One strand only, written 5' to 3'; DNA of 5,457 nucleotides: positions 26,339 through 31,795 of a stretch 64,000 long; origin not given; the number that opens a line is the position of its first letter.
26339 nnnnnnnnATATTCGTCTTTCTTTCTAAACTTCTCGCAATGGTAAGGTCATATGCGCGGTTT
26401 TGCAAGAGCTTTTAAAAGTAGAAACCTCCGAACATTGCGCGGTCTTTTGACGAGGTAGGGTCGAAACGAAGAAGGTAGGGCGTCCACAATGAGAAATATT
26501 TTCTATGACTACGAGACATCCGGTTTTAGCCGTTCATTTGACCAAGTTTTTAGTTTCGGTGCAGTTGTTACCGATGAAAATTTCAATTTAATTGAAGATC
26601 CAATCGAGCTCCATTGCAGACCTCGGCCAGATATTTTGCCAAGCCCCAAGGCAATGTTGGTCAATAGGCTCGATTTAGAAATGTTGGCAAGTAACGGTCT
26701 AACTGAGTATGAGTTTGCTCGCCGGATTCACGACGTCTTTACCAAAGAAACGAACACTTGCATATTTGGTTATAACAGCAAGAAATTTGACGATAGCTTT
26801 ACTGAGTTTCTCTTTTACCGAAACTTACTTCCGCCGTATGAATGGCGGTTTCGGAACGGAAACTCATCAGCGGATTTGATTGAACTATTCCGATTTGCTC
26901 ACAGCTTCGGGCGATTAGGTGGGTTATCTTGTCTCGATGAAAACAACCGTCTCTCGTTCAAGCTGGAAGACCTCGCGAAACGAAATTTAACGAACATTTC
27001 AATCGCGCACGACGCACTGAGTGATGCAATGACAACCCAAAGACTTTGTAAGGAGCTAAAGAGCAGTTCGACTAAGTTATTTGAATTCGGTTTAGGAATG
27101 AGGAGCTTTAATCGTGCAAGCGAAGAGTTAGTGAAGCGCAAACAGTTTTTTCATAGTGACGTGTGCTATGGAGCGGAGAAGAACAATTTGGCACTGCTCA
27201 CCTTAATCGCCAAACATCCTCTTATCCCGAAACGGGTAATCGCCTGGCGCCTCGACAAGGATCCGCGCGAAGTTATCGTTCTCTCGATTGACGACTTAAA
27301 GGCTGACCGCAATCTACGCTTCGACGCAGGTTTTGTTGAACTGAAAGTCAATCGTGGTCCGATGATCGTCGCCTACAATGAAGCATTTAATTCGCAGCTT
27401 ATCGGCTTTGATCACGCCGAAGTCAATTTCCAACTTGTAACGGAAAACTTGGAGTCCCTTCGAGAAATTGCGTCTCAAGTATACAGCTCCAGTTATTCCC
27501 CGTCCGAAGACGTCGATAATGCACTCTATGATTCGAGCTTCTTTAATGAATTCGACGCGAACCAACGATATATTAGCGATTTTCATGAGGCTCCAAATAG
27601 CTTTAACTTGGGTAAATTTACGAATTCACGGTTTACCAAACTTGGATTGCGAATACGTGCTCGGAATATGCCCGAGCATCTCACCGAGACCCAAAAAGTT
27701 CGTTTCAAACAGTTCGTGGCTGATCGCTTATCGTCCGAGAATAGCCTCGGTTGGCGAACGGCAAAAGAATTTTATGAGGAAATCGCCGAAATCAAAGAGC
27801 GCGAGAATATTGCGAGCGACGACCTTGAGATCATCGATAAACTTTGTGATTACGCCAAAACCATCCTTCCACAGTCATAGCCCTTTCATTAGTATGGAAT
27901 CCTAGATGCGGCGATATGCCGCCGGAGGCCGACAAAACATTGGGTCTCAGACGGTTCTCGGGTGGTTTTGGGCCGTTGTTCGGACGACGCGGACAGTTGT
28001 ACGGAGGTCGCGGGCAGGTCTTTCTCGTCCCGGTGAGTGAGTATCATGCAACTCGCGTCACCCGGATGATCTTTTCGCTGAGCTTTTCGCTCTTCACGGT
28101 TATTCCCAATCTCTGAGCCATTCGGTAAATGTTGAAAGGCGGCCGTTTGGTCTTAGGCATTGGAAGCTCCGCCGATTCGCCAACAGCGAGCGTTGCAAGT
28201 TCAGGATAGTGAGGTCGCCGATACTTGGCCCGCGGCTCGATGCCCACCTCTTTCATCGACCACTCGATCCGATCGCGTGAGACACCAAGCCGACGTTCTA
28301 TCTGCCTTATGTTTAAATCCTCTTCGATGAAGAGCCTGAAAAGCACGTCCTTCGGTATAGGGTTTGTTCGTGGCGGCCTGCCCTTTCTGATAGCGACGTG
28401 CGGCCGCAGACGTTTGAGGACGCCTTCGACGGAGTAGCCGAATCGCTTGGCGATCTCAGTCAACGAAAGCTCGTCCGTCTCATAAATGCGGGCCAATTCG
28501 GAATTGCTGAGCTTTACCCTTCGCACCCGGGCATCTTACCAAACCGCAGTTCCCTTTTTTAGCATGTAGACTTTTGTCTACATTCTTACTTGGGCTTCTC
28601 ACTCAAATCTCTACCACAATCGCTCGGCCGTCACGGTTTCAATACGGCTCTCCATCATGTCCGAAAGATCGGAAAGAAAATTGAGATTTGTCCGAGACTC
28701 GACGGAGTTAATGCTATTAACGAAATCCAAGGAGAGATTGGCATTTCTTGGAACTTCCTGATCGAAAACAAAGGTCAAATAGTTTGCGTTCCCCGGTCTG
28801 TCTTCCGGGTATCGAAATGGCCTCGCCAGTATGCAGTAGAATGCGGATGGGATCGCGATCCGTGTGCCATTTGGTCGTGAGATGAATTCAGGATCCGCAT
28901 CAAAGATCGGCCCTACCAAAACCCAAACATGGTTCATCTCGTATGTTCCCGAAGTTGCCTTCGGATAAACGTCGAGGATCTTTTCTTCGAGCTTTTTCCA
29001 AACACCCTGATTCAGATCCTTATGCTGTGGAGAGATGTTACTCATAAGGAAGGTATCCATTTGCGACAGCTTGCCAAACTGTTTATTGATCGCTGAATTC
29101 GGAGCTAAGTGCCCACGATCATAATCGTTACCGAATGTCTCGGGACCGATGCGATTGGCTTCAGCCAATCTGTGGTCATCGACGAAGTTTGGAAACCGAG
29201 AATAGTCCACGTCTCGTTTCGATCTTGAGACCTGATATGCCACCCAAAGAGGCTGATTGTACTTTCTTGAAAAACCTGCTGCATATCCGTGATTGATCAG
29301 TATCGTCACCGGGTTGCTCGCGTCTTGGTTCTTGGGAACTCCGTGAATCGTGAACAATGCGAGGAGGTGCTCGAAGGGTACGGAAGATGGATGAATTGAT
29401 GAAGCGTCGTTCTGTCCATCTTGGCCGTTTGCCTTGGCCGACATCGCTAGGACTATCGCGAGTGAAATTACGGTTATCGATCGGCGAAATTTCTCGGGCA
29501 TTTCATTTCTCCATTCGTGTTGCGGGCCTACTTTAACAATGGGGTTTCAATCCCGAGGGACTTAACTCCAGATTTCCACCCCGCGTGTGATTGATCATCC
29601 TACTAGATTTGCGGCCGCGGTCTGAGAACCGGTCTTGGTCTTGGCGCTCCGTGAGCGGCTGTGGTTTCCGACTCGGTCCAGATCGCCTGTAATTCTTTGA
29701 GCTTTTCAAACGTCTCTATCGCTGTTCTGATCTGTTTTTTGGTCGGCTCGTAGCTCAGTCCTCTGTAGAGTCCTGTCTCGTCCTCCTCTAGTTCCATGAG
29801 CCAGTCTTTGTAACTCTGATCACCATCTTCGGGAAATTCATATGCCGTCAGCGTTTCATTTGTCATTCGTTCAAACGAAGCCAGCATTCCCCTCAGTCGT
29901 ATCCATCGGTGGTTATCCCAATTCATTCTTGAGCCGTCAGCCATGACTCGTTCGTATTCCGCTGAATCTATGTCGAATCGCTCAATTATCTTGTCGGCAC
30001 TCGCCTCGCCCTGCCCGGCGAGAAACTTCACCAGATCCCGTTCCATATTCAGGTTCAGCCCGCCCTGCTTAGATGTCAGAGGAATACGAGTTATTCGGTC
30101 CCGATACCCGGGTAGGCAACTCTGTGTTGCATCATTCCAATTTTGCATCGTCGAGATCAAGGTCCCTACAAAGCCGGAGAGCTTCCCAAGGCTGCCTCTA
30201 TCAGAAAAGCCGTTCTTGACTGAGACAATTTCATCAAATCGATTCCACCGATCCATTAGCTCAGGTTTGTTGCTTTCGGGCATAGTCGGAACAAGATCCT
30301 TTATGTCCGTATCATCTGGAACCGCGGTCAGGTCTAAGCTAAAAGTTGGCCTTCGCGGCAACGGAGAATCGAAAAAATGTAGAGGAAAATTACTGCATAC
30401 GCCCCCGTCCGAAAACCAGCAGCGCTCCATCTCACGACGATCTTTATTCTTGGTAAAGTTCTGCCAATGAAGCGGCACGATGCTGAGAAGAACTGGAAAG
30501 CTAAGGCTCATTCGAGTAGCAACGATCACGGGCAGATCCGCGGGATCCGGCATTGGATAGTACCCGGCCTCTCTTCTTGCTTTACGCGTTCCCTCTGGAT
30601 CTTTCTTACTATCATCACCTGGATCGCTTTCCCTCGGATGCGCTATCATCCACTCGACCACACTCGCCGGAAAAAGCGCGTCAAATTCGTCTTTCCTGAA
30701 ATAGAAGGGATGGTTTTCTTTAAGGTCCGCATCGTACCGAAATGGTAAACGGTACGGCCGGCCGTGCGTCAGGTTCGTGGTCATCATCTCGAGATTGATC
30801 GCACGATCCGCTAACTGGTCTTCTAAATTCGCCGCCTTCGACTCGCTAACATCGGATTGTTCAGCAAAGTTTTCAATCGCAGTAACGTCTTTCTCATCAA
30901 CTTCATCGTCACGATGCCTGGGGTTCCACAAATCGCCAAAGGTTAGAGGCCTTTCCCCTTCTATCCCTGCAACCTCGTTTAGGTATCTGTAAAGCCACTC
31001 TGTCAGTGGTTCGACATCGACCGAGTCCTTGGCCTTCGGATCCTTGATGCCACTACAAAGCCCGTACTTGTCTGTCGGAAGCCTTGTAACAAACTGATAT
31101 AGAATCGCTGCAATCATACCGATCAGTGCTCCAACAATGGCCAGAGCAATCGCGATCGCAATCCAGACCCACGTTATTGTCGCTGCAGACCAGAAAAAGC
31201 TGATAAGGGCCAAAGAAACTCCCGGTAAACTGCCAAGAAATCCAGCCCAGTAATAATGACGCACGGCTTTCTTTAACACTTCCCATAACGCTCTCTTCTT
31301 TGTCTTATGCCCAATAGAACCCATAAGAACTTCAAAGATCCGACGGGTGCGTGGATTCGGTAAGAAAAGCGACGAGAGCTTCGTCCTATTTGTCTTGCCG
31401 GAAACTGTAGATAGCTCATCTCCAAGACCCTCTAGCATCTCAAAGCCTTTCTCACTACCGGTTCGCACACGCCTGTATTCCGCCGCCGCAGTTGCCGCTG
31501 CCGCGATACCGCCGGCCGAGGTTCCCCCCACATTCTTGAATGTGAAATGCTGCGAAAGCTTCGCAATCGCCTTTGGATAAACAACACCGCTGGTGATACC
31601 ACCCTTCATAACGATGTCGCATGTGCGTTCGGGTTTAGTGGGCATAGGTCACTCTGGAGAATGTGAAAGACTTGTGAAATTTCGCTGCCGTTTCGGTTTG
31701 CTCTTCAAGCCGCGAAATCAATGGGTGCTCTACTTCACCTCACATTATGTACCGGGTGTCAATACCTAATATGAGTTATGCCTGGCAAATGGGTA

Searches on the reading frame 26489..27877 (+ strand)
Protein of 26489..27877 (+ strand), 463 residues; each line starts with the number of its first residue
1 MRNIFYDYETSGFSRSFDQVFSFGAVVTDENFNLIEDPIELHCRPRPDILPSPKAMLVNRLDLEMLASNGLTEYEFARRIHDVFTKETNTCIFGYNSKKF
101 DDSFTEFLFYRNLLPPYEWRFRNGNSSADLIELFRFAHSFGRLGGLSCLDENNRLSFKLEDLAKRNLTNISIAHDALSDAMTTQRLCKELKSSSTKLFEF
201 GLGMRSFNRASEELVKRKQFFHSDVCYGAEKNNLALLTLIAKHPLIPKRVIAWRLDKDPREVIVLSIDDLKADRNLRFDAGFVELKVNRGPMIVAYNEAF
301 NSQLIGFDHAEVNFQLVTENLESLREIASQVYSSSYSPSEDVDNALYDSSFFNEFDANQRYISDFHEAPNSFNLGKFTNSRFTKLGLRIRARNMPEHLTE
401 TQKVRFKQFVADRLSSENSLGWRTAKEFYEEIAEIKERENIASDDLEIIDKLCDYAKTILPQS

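Call 106: search_protein_families(library=pfam, proteins=[window:26489-27877:+], max_evalue=0.0001)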
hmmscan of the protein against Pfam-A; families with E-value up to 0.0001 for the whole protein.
window:26489-27877:+ (463 aa): 2 families
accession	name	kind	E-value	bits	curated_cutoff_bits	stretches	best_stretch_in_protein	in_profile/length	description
PF08411.15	Exonuc_X-T_C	-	1.8e-32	113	27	1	214-457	12-268/269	Exonuclease C-terminal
PF00929.31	RNase_T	-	5.5e-12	47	24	1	4-184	1-161/164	Exonuclease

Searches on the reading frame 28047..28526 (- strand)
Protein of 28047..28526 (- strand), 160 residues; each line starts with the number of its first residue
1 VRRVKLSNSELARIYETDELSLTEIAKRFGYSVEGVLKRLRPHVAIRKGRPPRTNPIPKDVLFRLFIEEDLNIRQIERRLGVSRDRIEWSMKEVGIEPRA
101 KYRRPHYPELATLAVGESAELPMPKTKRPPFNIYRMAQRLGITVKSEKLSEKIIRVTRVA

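Call 106: search_protein_families(library=pfam, proteins=[window:28047-28526:-], max_evalue=0.0001)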
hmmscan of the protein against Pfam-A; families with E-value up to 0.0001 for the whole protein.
window:28047-28526:- (160 aa): 1 family
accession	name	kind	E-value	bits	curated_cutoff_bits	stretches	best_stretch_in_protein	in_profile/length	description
PF04545.22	Sigma70_r4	-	5.3e-05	23.1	24.1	0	15-36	17-37/50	Sigma-70, region 4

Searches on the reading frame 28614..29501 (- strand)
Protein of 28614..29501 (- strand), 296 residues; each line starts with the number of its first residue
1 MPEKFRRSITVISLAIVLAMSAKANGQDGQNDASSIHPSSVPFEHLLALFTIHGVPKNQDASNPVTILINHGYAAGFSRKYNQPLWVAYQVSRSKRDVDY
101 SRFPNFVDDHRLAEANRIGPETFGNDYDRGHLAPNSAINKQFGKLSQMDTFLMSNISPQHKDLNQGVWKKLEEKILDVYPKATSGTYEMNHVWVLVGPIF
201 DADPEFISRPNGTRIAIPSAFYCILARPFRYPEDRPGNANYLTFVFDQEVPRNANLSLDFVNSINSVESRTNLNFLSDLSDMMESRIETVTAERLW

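Call 106: search_protein_families(library=pfam, proteins=[window:28614-29501:-], max_evalue=0.0001)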
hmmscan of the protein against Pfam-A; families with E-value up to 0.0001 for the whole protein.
window:28614-29501:- (296 aa): 1 family
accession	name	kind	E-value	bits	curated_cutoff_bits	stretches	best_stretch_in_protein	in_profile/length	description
PF01223.29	Endonuclease_NS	-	3.4e-30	105.8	23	1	66-281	17-222/223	DNA/RNA non-specific endonuclease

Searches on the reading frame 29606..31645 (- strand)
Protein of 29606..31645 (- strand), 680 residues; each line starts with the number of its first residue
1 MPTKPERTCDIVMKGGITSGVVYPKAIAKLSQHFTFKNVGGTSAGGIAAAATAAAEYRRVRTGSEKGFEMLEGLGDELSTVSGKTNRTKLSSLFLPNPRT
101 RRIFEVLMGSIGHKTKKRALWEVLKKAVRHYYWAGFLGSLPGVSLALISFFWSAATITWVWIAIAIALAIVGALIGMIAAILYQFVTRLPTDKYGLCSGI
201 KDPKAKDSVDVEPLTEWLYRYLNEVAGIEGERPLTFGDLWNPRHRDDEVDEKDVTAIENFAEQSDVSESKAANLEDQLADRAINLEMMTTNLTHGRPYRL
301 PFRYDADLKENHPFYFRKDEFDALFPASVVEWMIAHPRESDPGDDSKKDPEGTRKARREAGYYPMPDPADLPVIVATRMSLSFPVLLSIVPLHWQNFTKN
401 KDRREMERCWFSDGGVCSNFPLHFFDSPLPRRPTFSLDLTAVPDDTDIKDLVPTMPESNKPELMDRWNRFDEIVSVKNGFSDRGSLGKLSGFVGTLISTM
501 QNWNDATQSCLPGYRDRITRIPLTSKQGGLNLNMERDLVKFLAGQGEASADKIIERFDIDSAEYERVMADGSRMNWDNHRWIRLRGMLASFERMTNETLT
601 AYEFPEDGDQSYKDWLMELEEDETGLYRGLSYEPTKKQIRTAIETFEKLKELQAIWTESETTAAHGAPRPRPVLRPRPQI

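Call 106: search_protein_families(library=pfam, proteins=[window:29606-31645:-], max_evalue=0.0001)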
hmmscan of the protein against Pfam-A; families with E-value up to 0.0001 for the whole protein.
window:29606-31645:- (680 aa): 1 family
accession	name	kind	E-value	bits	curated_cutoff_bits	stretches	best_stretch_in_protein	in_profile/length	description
PF01734.28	Patatin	-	6.5e-11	43.2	27.7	1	329-425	118-190/191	Patatin-like phospholipase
